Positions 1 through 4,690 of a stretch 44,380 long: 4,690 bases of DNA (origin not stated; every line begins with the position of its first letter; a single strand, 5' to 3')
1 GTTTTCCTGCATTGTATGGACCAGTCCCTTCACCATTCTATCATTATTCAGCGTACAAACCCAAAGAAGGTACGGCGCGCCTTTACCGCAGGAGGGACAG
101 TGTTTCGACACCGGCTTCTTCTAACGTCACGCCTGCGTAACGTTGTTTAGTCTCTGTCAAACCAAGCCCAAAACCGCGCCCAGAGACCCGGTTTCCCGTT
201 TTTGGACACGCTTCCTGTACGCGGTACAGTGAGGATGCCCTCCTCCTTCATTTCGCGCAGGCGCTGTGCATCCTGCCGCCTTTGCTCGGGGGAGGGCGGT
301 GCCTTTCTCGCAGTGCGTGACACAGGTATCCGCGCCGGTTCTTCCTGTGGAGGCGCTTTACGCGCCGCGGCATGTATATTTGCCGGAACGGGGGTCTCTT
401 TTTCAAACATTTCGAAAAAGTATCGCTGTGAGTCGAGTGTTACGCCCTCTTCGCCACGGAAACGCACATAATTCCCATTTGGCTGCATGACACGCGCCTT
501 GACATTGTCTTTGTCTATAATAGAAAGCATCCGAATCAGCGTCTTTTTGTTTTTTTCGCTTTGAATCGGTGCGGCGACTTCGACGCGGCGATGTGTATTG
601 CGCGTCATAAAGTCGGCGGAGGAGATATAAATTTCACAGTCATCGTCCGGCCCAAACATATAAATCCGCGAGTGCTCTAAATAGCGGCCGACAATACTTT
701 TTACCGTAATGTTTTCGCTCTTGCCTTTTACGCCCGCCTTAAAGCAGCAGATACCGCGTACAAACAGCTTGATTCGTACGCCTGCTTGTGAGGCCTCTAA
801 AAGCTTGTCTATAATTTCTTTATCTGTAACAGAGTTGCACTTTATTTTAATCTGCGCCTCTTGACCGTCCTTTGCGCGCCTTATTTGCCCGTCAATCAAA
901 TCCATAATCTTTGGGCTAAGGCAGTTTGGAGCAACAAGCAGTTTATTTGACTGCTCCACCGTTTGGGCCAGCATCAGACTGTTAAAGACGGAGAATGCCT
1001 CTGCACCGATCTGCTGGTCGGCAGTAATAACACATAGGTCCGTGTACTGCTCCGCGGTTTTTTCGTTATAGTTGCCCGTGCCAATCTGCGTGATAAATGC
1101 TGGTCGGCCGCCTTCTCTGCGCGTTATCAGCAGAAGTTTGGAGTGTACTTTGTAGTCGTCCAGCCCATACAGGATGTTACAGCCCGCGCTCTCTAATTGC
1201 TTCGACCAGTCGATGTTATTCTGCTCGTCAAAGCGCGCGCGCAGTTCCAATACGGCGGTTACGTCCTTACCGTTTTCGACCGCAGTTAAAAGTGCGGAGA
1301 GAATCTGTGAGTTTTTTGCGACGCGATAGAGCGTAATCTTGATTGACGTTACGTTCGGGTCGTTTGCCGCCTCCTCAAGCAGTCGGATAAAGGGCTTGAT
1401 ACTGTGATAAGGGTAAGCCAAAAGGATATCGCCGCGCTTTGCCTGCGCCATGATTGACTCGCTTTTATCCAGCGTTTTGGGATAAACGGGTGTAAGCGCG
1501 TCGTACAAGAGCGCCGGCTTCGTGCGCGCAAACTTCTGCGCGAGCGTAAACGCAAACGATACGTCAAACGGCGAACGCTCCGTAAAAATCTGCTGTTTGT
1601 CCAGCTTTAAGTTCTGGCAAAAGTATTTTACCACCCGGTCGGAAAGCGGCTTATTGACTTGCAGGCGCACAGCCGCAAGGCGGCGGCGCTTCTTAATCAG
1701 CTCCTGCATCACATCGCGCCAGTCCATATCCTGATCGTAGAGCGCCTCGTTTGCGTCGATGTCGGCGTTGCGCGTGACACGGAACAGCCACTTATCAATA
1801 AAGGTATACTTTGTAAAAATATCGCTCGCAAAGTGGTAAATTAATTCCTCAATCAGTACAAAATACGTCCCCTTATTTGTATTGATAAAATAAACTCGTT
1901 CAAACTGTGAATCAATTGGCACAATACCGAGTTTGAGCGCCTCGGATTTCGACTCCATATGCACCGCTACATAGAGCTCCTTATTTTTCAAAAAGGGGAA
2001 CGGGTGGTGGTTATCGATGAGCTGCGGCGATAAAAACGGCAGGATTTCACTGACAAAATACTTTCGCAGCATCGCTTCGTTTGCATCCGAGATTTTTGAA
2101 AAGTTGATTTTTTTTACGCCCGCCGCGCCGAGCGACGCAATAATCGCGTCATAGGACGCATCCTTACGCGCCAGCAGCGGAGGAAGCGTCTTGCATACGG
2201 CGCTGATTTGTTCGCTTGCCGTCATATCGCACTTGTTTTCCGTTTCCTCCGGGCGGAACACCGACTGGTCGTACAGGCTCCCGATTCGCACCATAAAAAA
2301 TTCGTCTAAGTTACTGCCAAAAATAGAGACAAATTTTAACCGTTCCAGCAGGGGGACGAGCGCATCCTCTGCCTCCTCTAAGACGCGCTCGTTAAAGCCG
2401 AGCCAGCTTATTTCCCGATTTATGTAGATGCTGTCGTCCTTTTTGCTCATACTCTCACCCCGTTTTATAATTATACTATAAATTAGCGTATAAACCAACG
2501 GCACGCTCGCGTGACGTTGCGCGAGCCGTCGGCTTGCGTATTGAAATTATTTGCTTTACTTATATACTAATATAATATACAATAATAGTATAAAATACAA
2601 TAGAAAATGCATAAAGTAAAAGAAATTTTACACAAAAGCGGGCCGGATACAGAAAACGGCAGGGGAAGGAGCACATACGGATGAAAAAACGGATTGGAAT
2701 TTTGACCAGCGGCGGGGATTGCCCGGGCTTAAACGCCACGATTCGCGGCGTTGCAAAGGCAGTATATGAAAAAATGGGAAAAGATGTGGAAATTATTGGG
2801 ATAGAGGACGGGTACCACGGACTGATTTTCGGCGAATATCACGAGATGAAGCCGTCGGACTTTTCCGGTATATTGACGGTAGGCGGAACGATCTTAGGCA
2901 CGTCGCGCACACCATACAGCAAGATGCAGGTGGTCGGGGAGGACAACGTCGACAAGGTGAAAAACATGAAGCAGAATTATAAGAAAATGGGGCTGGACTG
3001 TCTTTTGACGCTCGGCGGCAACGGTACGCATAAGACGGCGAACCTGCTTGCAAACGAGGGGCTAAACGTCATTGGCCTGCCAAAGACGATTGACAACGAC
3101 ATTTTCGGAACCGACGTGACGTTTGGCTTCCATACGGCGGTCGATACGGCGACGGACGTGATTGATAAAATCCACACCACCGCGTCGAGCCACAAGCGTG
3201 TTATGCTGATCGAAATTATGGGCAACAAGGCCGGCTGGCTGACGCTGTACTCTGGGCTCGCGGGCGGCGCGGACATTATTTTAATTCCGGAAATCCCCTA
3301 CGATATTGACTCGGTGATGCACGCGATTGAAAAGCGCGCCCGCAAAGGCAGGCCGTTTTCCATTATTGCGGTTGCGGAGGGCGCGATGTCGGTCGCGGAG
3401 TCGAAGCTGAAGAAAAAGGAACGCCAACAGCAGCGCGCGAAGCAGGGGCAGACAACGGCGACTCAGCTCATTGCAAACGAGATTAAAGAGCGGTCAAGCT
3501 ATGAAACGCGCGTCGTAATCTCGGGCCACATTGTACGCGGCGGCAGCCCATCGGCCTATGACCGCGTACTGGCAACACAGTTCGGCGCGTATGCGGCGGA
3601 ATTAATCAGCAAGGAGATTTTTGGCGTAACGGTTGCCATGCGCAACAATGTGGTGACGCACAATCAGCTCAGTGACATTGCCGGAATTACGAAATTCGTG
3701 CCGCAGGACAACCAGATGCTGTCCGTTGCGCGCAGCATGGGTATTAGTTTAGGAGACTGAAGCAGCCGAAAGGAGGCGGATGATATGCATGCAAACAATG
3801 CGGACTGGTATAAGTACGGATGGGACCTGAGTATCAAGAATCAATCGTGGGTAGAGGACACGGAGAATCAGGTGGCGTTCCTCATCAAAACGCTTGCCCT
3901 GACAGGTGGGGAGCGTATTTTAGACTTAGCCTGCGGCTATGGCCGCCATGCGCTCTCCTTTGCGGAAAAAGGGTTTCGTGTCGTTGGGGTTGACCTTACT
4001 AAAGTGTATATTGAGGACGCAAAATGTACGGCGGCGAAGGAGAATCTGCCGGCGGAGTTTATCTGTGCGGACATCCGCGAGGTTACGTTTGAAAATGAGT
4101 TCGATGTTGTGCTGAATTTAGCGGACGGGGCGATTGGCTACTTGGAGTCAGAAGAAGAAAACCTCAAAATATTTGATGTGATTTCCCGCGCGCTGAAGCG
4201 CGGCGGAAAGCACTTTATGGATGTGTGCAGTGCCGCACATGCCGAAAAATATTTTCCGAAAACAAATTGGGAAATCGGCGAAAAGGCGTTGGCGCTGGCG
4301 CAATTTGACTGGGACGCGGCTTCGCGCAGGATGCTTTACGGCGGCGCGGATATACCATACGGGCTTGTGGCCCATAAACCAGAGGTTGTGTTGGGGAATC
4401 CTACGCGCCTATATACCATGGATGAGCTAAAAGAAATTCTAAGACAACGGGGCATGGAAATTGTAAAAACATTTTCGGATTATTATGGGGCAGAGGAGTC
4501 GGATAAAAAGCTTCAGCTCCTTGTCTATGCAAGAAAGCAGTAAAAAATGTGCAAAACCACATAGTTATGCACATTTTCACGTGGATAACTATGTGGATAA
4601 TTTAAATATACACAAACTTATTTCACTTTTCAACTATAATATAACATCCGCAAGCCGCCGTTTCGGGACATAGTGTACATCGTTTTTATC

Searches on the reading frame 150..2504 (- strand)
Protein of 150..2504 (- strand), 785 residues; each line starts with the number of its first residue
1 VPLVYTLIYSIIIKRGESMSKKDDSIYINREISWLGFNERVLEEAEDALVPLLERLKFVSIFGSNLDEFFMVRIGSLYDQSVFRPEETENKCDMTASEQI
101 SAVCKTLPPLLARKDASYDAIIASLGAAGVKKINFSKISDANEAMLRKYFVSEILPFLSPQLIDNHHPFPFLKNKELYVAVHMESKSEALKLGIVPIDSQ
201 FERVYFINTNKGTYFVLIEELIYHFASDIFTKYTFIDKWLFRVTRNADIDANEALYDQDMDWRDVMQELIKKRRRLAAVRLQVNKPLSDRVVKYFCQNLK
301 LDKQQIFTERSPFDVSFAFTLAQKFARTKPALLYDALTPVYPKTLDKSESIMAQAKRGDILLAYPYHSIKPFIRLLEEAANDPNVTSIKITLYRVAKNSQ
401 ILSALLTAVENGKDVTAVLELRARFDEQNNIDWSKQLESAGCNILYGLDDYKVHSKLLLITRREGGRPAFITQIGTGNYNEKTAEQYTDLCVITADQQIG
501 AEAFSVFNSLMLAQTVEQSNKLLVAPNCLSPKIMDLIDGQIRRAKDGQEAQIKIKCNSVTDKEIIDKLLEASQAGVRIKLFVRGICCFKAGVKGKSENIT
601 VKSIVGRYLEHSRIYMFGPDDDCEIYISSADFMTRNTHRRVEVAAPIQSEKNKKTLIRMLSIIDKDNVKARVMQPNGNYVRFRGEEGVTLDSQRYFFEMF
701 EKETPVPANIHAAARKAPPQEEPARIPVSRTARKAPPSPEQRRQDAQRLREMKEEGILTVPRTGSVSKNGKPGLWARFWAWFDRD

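Call 72: search_protein_families(library=pfam, proteins=[window:150-2504:-], max_evalue=0.00001)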
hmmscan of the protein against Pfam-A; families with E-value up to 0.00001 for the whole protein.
window:150-2504:- (785 aa): 5 families
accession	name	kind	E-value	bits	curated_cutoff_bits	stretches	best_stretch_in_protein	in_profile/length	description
PF17941.7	PP_kinase_C_1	-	1.2e-65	220.7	25.7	1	351-511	2-162/167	Polyphosphate kinase C-terminal domain 1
PF13090.12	PP_kinase_C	-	1.4e-63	213.9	25.8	1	522-693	1-172/172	Polyphosphate kinase C-terminal domain 2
PF02503.22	PP_kinase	-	5.9e-49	166.7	31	1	143-320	3-182/183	Polyphosphate kinase middle domain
PF13089.11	PP_kinase_N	-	5e-32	110.8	23.8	1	27-131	1-105/107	Polyphosphate kinase N-terminal domain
PF13091.12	PLDc_2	-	3.4e-14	53.2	27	1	386-510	10-131/132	PLD-like domain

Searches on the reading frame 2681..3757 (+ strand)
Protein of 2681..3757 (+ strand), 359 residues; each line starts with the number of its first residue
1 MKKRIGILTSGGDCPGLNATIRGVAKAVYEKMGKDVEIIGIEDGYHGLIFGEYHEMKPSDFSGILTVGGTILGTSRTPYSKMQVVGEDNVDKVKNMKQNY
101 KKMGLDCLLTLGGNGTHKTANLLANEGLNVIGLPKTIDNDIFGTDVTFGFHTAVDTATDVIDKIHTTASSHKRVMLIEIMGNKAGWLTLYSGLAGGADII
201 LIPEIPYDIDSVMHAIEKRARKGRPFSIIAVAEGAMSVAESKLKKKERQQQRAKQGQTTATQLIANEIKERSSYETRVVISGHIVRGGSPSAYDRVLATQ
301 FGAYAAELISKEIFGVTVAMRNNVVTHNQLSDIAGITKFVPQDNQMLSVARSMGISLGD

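Call 72: search_protein_families(library=pfam, proteins=[window:2681-3757:+], max_evalue=0.00001)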
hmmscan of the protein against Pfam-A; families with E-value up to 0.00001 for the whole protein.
window:2681-3757:+ (359 aa): 1 family
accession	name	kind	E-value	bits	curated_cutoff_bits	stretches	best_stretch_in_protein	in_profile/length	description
PF00365.25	PFK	-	6.7e-104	347.6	30.9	1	4-309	1-277/277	Phosphofructokinase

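Call 80: list_cluster_members(proteins=[window:2681-3757:+, window:31581-33266:+, window:35322-36179:+, window:7513-8520:-])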
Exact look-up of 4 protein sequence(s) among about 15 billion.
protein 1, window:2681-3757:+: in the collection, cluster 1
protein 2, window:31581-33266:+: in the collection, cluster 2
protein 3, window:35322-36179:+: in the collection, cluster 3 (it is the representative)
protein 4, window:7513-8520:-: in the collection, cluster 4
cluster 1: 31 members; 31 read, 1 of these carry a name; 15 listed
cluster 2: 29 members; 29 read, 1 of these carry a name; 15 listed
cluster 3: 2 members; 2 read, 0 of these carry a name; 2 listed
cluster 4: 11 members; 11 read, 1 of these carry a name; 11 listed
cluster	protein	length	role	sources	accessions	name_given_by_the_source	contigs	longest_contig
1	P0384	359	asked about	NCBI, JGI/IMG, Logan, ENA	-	-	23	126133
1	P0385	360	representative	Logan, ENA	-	-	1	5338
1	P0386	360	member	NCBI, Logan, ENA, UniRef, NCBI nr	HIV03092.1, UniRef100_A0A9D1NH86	MAG TPA: 6-phosphofructokinase [Candidatus Aphodoplasma excrementigallinarum] | ATP-dependent 6-phosphofructokinase n=1 Tax=Candidatus Aphodoplasma excrementigallinarum ... | 6-phosphofructokinase [Candidatus Aphodoplasma excrementigallinarum]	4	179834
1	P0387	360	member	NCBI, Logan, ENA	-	-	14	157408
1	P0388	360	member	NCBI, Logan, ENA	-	-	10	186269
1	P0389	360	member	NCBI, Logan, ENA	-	-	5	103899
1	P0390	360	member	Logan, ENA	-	-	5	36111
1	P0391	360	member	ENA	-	-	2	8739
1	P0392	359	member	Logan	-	-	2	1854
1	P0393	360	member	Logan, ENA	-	-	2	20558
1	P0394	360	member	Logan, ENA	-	-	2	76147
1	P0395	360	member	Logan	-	-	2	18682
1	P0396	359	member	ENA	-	-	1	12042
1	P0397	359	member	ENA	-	-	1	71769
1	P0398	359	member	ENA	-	-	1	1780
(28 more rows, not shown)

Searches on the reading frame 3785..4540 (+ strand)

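Call 72: search_protein_families(library=pfam, proteins=[window:3785-4540:+], max_evalue=0.00001)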
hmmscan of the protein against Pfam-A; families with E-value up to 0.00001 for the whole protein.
window:3785-4540:+ (252 aa): 8 families
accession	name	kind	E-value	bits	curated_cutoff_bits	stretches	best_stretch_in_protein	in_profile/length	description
PF13649.12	Methyltransf_25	-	5.9e-17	62.6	27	1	45-141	1-97/97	Methyltransferase domain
PF08241.18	Methyltransf_11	-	4.9e-14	53.2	21.2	1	46-144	1-94/95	Methyltransferase domain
PF13847.12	Methyltransf_31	-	1.2e-13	51.4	27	1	40-153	2-114/145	Methyltransferase domain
PF03848.20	TehB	-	2e-07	31.1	20.4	1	43-141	32-128/193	Tellurite resistance protein TehB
PF05175.20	MTS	-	3e-07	30.7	23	1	31-110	21-103/170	Methyltransferase small domain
PF02353.26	CMAS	-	2.7e-06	27.3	27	1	27-154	48-173/273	Mycolic acid cyclopropane synthetase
PF13489.12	Methyltransf_23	-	3e-06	27.5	27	1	33-228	12-163/164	Methyltransferase domain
PF08242.18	Methyltransf_12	-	5.5e-06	27.5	30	1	46-142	1-97/98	Methyltransferase domain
